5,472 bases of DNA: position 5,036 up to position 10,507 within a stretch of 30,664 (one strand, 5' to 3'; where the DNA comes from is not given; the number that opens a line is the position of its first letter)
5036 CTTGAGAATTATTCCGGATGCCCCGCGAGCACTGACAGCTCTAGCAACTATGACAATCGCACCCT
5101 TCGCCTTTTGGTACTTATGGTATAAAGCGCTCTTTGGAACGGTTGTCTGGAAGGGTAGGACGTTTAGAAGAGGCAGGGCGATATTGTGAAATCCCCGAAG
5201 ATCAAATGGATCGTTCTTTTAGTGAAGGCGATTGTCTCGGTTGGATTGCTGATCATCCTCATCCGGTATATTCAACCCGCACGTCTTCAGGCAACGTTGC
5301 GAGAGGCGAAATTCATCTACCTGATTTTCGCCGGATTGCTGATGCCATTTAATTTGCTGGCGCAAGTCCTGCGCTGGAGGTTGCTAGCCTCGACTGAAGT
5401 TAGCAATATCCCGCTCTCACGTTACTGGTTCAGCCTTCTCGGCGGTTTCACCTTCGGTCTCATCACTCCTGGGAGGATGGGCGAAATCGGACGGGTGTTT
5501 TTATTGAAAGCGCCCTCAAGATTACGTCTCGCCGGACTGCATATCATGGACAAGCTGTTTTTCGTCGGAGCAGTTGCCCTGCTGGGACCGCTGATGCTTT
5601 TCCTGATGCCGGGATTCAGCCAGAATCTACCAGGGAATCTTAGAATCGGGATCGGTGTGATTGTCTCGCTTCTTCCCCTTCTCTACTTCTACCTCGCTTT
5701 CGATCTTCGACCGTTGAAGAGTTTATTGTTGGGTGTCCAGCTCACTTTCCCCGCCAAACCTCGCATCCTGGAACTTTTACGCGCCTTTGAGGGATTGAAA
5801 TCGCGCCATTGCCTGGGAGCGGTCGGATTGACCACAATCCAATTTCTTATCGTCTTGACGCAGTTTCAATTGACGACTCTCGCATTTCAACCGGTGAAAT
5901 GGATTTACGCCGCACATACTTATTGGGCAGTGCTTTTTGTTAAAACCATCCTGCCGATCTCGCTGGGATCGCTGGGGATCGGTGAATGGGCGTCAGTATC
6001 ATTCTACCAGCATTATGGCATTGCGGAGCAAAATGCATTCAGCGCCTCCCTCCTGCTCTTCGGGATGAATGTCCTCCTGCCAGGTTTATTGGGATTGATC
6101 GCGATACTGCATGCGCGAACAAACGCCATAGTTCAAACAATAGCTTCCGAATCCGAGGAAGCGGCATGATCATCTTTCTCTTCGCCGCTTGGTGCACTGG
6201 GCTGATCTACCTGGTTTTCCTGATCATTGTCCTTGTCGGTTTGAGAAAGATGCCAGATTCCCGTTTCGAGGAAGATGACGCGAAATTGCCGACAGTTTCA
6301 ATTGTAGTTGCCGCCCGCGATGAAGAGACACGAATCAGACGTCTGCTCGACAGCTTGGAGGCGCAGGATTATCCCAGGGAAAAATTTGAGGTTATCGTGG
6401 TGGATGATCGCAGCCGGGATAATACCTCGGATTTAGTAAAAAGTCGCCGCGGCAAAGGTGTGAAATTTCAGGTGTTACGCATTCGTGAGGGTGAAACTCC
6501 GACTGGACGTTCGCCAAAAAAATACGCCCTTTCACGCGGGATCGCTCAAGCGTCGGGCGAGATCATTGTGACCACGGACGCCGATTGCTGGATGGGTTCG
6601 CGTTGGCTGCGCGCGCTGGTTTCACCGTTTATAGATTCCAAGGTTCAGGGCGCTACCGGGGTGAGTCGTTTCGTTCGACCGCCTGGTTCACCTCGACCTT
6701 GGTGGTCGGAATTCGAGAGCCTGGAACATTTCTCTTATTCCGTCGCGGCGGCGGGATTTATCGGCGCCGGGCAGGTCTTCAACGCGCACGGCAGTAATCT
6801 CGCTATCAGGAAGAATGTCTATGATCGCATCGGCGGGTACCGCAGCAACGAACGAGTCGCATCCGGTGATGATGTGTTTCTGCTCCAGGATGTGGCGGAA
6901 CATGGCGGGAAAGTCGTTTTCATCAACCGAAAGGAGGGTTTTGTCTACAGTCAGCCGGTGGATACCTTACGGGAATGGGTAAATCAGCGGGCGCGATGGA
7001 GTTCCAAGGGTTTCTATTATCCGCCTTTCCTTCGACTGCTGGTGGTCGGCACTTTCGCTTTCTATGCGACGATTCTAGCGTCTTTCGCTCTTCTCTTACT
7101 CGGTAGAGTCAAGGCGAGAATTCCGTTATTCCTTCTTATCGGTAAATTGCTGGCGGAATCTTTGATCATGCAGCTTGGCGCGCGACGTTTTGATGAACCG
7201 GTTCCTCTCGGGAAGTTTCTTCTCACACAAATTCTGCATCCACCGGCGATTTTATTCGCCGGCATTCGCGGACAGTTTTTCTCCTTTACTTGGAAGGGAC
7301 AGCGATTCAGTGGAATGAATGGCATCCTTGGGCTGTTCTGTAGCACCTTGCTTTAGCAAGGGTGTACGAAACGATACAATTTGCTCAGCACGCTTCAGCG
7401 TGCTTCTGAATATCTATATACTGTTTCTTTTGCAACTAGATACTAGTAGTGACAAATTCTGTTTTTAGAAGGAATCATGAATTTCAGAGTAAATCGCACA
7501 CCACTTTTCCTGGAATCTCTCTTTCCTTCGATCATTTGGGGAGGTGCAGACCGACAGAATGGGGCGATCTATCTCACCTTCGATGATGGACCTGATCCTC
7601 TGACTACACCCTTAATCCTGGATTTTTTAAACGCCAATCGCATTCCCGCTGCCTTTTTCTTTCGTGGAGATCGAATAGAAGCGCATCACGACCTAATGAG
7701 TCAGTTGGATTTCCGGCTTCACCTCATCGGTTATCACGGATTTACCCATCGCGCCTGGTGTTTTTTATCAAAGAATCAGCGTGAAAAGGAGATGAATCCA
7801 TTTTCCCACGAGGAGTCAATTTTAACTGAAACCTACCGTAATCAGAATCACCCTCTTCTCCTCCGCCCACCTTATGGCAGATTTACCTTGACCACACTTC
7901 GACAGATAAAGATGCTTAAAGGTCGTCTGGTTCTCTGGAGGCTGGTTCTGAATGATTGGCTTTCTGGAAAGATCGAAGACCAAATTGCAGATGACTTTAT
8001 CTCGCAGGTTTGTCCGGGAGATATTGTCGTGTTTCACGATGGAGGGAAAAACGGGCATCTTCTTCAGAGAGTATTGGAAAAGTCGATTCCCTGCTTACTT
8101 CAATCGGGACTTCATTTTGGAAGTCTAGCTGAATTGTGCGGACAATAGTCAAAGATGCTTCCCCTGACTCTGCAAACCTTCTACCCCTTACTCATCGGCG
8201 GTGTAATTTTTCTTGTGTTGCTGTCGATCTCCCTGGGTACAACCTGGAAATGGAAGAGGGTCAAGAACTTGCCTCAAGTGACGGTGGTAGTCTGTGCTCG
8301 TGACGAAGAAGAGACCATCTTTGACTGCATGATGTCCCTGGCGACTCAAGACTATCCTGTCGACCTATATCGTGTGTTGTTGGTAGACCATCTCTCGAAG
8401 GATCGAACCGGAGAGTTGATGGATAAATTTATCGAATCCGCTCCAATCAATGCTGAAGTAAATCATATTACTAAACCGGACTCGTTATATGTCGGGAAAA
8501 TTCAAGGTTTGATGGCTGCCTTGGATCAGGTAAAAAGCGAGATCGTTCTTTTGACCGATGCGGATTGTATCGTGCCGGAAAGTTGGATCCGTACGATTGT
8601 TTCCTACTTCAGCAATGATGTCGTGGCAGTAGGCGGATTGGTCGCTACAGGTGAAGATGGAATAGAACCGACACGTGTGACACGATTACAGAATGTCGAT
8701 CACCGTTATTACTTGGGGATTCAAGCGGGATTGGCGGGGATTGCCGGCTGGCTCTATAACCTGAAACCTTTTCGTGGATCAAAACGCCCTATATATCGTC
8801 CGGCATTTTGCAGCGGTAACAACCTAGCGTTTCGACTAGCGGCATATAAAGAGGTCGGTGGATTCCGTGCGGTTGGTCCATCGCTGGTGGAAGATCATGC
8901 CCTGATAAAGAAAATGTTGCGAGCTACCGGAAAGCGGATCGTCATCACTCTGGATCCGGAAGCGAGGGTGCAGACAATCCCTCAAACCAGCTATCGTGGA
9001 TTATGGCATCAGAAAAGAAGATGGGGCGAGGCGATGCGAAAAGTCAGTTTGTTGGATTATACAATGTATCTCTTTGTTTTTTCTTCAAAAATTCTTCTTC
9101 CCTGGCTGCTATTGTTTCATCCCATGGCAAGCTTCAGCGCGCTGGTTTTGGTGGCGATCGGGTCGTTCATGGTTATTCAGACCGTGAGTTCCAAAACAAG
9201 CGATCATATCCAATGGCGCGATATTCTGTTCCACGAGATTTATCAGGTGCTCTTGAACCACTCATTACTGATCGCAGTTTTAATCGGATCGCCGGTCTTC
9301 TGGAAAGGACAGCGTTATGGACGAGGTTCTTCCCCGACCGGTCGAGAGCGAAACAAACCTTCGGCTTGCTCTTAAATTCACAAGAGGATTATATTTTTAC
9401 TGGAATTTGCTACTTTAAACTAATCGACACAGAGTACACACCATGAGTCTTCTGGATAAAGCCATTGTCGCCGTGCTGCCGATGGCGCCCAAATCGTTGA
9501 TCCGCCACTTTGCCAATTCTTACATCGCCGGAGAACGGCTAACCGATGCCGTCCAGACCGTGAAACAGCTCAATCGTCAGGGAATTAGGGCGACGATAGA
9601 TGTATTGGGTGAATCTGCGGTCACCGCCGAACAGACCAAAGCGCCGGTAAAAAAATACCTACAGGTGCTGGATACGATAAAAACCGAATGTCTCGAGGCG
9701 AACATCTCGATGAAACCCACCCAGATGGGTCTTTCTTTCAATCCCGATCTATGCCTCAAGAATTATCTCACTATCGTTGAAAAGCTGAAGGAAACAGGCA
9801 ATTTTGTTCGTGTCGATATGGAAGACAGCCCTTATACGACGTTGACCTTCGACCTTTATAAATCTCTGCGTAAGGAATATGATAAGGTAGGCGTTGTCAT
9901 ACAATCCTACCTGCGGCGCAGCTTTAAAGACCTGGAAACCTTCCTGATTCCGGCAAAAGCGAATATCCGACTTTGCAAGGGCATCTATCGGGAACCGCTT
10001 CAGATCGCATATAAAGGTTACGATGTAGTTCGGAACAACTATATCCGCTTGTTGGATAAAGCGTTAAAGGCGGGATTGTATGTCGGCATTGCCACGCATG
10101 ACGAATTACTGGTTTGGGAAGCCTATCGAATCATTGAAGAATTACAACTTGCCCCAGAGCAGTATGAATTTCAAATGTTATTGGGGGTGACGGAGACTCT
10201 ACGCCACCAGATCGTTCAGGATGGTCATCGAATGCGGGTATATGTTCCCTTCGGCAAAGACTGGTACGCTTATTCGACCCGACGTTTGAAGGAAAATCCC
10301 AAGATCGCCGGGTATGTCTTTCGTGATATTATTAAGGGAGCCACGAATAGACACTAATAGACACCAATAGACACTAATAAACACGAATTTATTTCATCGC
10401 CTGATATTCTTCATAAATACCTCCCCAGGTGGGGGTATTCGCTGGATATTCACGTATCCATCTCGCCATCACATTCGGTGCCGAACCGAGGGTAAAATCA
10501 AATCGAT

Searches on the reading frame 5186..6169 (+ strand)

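Call 7: search_protein_families(library=pfam, proteins=[window:5186-6169:+])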
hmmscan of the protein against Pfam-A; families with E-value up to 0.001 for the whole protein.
window:5186-6169:+ (327 aa): 1 family
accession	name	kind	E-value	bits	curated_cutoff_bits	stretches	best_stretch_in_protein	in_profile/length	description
PF03706.18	LPG_synthase_TM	-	4.3e-22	79.4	33.4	1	12-303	2-302/302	Lysylphosphatidylglycerol synthase TM region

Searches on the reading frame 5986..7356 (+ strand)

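Call 7: search_protein_families(library=pfam, proteins=[window:5986-7356:+])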
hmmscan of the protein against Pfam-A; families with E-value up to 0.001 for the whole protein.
window:5986-7356:+ (456 aa): 5 families
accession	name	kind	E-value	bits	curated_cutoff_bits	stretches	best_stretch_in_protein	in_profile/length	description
PF13641.12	Glyco_tranf_2_3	-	2.1e-23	84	27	1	102-339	1-228/230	Glycosyltransferase like family 2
PF00535.33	Glycos_transf_2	-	1.4e-22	80.9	23.3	1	105-282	1-167/168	Glycosyl transferase family 2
PF13506.12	Glyco_transf_21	-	4.4e-14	52.8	21.7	1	166-339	6-173/174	Glycosyl transferase family 21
PF13632.12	Glyco_trans_2_3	-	3.8e-12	46.9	27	1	193-385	1-190/198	Glycosyl transferase family group 2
PF10111.15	Glyco_tranf_2_2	-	1.7e-05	24.9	27.3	1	106-212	4-103/276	Glycosyltransferase like family 2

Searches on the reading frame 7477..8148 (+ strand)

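Call 7: search_protein_families(library=pfam, proteins=[window:7477-8148:+])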
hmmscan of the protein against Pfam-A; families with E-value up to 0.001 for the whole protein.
window:7477-8148:+ (223 aa): 1 family
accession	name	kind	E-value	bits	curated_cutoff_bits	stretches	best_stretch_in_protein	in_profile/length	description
PF01522.26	Polysacc_deac_1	-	2.9e-20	72.9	23.1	1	27-147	5-119/124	Polysaccharide deacetylase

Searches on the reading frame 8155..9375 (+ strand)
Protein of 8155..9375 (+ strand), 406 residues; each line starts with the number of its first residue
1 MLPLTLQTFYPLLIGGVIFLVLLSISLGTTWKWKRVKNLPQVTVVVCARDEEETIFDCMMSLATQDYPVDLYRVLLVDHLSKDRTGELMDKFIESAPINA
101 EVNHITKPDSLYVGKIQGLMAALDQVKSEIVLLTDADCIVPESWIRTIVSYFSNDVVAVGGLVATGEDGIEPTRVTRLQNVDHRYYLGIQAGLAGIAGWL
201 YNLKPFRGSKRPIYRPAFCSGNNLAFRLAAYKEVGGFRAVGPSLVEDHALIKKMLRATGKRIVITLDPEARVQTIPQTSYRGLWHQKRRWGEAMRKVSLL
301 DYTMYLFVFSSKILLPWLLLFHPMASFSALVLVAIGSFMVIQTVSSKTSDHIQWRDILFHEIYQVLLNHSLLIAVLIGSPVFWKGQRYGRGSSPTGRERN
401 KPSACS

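Call 7: search_protein_families(library=pfam, proteins=[window:8155-9375:+])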
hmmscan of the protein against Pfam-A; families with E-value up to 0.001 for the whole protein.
window:8155-9375:+ (406 aa): 4 families
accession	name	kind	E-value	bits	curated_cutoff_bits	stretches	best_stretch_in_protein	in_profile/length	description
PF13641.12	Glyco_tranf_2_3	-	1.3e-18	68.3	27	1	40-291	1-228/230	Glycosyltransferase like family 2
PF00535.33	Glycos_transf_2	-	2.5e-17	63.8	23.3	1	43-234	1-167/168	Glycosyl transferase family 2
PF13506.12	Glyco_transf_21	-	1.1e-13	51.5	21.7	1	111-290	14-172/174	Glycosyl transferase family 21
PF13632.12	Glyco_trans_2_3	-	6.7e-10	39.6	27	1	212-336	65-189/198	Glycosyl transferase family group 2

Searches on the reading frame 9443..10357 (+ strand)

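Call 7: search_protein_families(library=pfam, proteins=[window:9443-10357:+])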
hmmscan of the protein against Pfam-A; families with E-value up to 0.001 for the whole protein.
window:9443-10357:+ (304 aa): 1 family
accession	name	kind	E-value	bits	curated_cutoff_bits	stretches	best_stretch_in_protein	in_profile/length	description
PF01619.24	Pro_dh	-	2.2e-35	123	27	1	36-289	1-273/278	Proline dehydrogenase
